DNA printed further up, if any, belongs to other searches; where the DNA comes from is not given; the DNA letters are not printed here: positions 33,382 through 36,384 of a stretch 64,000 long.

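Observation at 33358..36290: Own-promoter, own-terminator gene for a 901-aa protein with two bipartite hydrophobic hairpins separated by a Lys/Glu coiled coil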

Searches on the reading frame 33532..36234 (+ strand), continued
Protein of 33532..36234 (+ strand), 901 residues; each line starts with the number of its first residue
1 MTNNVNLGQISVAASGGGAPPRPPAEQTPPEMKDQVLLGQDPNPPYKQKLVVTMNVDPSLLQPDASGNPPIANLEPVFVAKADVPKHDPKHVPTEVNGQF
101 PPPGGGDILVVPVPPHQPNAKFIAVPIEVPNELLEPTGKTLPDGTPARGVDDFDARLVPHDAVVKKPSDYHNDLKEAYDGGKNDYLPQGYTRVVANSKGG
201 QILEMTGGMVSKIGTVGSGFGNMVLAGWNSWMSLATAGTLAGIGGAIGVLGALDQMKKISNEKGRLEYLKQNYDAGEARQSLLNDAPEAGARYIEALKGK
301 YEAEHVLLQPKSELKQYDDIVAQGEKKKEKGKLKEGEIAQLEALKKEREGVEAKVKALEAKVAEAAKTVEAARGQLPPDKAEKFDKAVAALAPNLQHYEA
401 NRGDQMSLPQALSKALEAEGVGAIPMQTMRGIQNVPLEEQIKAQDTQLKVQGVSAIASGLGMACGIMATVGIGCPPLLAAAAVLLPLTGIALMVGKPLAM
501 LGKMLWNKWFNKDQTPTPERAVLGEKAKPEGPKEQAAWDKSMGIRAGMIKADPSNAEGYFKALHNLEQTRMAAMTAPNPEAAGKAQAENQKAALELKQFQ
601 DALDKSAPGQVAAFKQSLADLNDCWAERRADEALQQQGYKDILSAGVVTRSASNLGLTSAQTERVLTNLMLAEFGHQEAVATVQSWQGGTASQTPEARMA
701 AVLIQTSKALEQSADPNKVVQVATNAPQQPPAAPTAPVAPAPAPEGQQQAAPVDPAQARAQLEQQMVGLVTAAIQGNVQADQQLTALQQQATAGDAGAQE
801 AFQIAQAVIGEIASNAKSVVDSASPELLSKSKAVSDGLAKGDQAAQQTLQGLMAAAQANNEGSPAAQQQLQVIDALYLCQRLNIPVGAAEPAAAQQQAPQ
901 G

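Call 31: fold_search(model_id=the predicted structure, library=pdb)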
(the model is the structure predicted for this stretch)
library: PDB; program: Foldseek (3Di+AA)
matches with E <= 10: 245; with E <= 0.001: 0
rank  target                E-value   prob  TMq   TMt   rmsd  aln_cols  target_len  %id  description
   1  9qxu_B                4.1e-01  0.60  0.12  0.14  33.7       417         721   12  JetABC DNA loaded state monomer (open) (released 2025-10-01)
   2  9rmm_D                4.8e-01  0.54  0.09  0.18  35.6       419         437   13  Crystal structure of outer membrane SilC (released 2025-07-23)
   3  9bm0                  6.5e-01  0.13  0.08  0.03  29.0       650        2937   11  State-2 of motor domain from full-length human dynein-1 in 5mM ATP (released 2025-04-23)
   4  6o3e_A                7.3e-01  0.09  0.07  0.11  25.4       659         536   10  mouse aE-catenin 82-883 (released 2019-11-13)
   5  6zbl_A                7.3e-01  0.09  0.09  0.11  33.1       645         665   10  Plasmodium falciparum merozoite surface protein 1 dimer, conformation 2 (released 2021-05-19)
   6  9cpb_6H               8.0e-01  0.30  0.10  0.21  59.1       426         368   11  Atomic model of bovine Fallopian tube cilia doublet microtubule (48-nm periodicity) (released 2024-10-30)
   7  8otz_C7               8.0e-01  0.25  0.10  0.19  66.5       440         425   12  48-nm repeat of the native axonemal doublet microtubule from bovine sperm (released 2023-11-22)
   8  4tko                  8.3e-01  0.35  0.08  0.17  27.4       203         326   16  Structure of the periplasmic adaptor protein EmrA (released 2014-07-09)
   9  6wg3_D                9.0e-01  0.14  0.12  0.12  26.8       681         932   10  Cryo-EM structure of human Cohesin-NIPBL-DNA complex (released 2020-05-20)
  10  9rmm_C                9.4e-01  0.38  0.09  0.18  35.4       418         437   13  Crystal structure of outer membrane SilC (released 2025-07-23)
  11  9qxt_A                9.4e-01  0.38  0.12  0.13  33.0       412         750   11  E. coli JetABC dimer in the DNA boarding-holding state (released 2025-10-01)
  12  6iv1_A                1.0e+00  0.20  0.07  0.18  26.7       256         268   15  Crystal structure of a bacterial Bestrophin homolog from Klebsiella pneumoniae with a mutation I180T (released 2019-11-13)
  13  4wd7_C                1.1e+00  0.16  0.07  0.19  26.5       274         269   13  Crystal structure of a bacterial Bestrophin homolog from Klebsiella pneumoniae by Zn-SAD phasing (released 2014-10-01)
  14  9bm1                  1.1e+00  0.08  0.08  0.03  28.6       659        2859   11  State-3 of motor domain from full-length human dynein-1 in 5mM ATP (released 2025-04-23)
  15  8dk2_C                1.2e+00  0.25  0.10  0.12  35.4       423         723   11  CryoEM structure of Pseudomonas aeruginosa PA14 JetABC in an unclamped state trapped in ATP dependent dimeric form (released 2022-10-05)
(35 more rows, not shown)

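Call 32: list_cluster_members(proteins=[P0009, P0010, P0011, P0012, P0013, P0014, P0015, P0017, P0023, P0027])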
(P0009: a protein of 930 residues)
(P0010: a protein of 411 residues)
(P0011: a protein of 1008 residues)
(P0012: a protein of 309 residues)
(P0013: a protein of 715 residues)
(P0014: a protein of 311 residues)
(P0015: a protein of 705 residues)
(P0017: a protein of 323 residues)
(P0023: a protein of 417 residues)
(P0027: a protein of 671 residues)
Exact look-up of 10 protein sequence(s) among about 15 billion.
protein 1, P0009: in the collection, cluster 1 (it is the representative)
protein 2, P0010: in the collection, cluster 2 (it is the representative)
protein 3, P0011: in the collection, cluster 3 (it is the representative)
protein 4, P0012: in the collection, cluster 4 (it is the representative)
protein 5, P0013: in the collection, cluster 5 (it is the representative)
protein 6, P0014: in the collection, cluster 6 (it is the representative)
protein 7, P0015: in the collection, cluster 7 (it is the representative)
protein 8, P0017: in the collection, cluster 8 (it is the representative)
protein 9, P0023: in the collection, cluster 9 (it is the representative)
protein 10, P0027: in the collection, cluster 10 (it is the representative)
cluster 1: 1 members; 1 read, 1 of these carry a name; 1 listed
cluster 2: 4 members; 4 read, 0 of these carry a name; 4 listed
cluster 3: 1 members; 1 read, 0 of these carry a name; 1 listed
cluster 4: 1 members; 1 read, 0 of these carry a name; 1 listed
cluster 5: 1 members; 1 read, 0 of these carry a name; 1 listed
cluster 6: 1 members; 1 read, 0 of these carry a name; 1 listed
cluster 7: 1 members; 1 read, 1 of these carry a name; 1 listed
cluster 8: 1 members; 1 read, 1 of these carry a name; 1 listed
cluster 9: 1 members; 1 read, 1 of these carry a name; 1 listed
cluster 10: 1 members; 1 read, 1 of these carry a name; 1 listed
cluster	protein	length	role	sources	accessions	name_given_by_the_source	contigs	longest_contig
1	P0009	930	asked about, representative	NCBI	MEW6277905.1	MAG: hypothetical protein AB1758_04720, partial [Candidatus Eremiobacterota bacterium]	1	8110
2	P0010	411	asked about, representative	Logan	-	-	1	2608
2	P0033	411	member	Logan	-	-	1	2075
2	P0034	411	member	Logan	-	-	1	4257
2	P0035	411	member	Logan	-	-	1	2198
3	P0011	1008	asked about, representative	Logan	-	-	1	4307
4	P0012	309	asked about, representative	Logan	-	-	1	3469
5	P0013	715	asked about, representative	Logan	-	-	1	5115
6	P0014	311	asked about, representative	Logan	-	-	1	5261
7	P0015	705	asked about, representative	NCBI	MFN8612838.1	MAG: hypothetical protein U0931_35195 [Vulcanimicrobiota bacterium]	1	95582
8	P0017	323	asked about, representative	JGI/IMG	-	hypothetical protein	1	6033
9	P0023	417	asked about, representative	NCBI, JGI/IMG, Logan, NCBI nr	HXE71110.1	MAG TPA: YlbF family regulator [Candidatus Nitrosotenuis sp.] | hypothetical protein | YlbF family regulator [Candidatus Nitrosotenuis sp.]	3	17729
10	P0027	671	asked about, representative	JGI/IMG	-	hypothetical protein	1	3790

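Call 38: find_homologous_proteins(query=A2, max_evalue=0.001)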
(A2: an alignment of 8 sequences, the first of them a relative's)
Query A2 (8 sequences) (417 aa, profile of the alignment): 7 proteins with E <= 0.001 among 8000 candidates.
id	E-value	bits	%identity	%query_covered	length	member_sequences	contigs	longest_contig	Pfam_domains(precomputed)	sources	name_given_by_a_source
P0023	9.1e-106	372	100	100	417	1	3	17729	-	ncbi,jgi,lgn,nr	ncbi:MAG TPA: YlbF family regulator [Candidatus Nitrosotenuis sp.]|jgi:hypothetical protein|nr:YlbF 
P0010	2.4e-104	367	44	95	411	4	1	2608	-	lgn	-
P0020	5.0e-97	343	28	50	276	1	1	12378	-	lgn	-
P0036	9.0e-94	332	44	94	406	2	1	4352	-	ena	-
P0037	1.9e-93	331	42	94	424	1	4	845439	-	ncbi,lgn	-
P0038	2.9e-89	317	44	95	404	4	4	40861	-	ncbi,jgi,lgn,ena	ncbi:MAG: hypothetical protein ACOX9B_10695 [Candidatus Xenobium sp.]|jgi:hypothetical protein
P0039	1.2e-86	309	31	57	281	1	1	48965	-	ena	-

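Call 39: find_encoding_contigs(protein=P0037, flank=10000, max_places=2)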
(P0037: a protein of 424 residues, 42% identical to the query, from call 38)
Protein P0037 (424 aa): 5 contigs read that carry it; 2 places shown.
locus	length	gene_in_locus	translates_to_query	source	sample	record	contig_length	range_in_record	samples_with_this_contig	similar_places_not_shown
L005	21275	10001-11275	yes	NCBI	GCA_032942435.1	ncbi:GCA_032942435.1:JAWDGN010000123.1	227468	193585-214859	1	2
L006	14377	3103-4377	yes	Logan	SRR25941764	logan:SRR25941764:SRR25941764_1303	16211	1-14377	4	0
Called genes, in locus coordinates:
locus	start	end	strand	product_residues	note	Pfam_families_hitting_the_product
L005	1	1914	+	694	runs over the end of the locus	PF17764:PriA_3primeBD, PF00270:DEAD, PF04851:ResIII, PF18319:Zn_ribbon_PriA, PF00271:Helicase_C (weak), PF18074:PriA_C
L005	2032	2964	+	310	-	-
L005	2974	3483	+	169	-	PF01327:Pep_deformylase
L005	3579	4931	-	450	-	PF13472:Lipase_GDSL_2 (weak)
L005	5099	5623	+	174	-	PF00583:Acetyltransf_1, PF13508:Acetyltransf_7 (weak)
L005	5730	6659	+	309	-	PF00551:Formyl_trans_N, PF02911:Formyl_trans_C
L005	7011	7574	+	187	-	-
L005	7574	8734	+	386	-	PF21016:RlmN_N, PF04055:Radical_SAM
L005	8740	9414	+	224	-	PF16697:Yop-YscD_cpl, PF00498:FHA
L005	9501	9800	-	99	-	-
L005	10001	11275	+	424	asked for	-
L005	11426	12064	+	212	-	PF12773:DZR (weak), PF13240:Zn_Ribbon_1 (weak)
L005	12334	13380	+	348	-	PF08240:ADH_N, PF00107:ADH_zinc_N, PF13602:ADH_zinc_N_2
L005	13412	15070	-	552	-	PF00133:tRNA-synt_1, PF01406:tRNA-synt_1e (faint), PF09334:tRNA-synt_1g, PF19303:Anticodon_3, PF08264:Anticodon_1 (weak)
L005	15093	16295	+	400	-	PF01820:Dala_Dala_lig_N, PF02786:CPSase_L_D2, PF07478:Dala_Dala_lig_C, PF02222:ATP-grasp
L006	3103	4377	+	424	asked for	-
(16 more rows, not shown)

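Call 40: find_encoding_contigs(protein=P0038, flank=10000, max_places=2)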
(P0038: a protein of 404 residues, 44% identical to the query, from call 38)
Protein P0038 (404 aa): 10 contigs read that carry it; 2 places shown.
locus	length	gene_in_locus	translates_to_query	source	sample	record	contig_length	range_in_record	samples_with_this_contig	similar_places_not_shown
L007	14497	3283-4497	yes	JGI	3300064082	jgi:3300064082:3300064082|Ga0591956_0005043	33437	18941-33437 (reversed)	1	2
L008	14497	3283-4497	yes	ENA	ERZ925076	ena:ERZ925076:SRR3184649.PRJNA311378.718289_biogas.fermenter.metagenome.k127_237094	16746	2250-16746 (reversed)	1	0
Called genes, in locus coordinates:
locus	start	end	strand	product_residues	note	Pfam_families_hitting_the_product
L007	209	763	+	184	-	-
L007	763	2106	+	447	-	PF21016:RlmN_N, PF04055:Radical_SAM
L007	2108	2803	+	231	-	PF16697:Yop-YscD_cpl, PF00498:FHA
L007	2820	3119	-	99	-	-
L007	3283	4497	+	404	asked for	-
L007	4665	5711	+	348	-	PF08240:ADH_N, PF01262:AlaDh_PNT_C (weak), PF00107:ADH_zinc_N, PF13602:ADH_zinc_N_2 (weak)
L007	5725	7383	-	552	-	PF00133:tRNA-synt_1, PF01406:tRNA-synt_1e (faint), PF09334:tRNA-synt_1g, PF19303:Anticodon_3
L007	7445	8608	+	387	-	PF01820:Dala_Dala_lig_N, PF02786:CPSase_L_D2, PF07478:Dala_Dala_lig_C, PF02222:ATP-grasp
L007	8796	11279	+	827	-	PF01266:DAO (faint), PF07992:Pyr_redox_2, PF13738:Pyr_redox_3, PF00070:Pyr_redox, PF02852:Pyr_redox_dim, PF00581:Rhodanese, PF01206:TusA, PF13686:DrsE_2, +2 more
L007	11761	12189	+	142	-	PF02675:AdoMet_dc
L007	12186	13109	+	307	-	PF17284:Spermine_synt_N (weak), PF01564:Spermine_synth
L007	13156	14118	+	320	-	-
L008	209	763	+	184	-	-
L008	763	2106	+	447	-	PF21016:RlmN_N, PF04055:Radical_SAM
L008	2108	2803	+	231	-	PF16697:Yop-YscD_cpl, PF00498:FHA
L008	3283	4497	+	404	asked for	-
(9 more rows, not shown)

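Call 41: find_encoding_contigs(protein=P0039, flank=10000, max_places=2)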
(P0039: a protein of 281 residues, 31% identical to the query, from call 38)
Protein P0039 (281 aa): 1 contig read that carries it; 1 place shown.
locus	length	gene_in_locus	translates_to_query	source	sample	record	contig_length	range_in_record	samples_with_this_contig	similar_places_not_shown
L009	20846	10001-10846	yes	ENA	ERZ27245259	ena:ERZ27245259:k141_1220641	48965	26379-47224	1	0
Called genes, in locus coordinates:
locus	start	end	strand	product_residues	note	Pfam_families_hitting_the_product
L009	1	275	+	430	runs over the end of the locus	PF04055:Radical_SAM, PF13353:Fer4_12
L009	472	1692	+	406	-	PF28597:T2SSF_N, PF00482:T2SSF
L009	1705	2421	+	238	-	-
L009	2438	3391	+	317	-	PF07963:N_methyl (weak)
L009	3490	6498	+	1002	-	-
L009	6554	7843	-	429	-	-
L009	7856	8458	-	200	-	PF04140:ICMT (weak), PF04191:PEMT (weak)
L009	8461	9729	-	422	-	PF02684:LpxB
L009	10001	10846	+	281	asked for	-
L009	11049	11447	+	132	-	PF02082:Rrf2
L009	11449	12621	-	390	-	-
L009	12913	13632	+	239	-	PF00072:Response_reg, PF00486:Trans_reg_C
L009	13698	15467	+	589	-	PF00672:HAMP, PF00512:HisKA, PF02518:HATPase_c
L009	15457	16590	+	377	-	PF01168:Ala_racemase_N, PF00842:Ala_racemase_C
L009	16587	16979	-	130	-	PF02310:B12-binding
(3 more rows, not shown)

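Call 62: search_protein_families(library=padloc, proteins=[window:33532-36234:+], max_evalue=0.01)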
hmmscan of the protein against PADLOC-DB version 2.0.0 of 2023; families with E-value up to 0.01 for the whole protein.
window:33532-36234:+ (901 aa): 0 families

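Call 63: search_protein_families(library=phrogs, proteins=[window:33532-36234:+, P0037], max_evalue=0.01)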
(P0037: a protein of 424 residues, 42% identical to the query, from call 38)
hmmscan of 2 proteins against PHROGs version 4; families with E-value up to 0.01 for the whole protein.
window:33532-36234:+ (901 aa): 0 families

P0037 (424 aa): 0 families

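Call 66: find_homologous_proteins(query=A7, max_evalue=0.001)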
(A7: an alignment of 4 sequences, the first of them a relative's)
Query A7 (4 sequences) (705 aa, profile of the alignment): 24 proteins with E <= 0.001 among 8000 candidates.
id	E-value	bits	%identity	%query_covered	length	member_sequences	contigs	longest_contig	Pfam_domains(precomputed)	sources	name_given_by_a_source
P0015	3.1e-271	920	100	100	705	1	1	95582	-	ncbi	ncbi:MAG: hypothetical protein U0931_35195 [Vulcanimicrobiota bacterium]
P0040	6.0e-247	840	90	100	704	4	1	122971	-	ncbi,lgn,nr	ncbi:hypothetical protein JST97_02095 [bacterium]|nr:hypothetical protein [bacterium]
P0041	9.8e-220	750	80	100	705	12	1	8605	-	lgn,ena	-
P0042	5.8e-213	728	77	100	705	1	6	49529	-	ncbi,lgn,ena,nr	ncbi:MAG: hypothetical protein J0I12_35500 [Candidatus Eremiobacteraeota bacterium]|nr:hypothetical 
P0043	8.6e-209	714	77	100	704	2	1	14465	-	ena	-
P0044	6.6e-208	711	77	100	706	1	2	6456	-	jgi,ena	-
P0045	2.2e-202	693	74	100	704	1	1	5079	-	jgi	-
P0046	8.3e-199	681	71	99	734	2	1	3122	-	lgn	-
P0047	6.2e-195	668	72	98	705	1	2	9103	-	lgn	-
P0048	1.3e-192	660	72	98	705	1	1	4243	-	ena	-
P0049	1.3e-190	654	73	93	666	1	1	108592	-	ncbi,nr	ncbi:hypothetical protein IV102_13135 [bacterium]|nr:hypothetical protein [bacterium]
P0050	1.7e-186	640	69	99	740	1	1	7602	-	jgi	jgi:hypothetical protein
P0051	2.5e-183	630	62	100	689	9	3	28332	-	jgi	-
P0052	3.1e-181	623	62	100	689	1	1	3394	-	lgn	-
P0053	1.1e-166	575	60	99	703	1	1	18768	-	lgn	-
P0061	2.6e-128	448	43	93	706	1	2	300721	-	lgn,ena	-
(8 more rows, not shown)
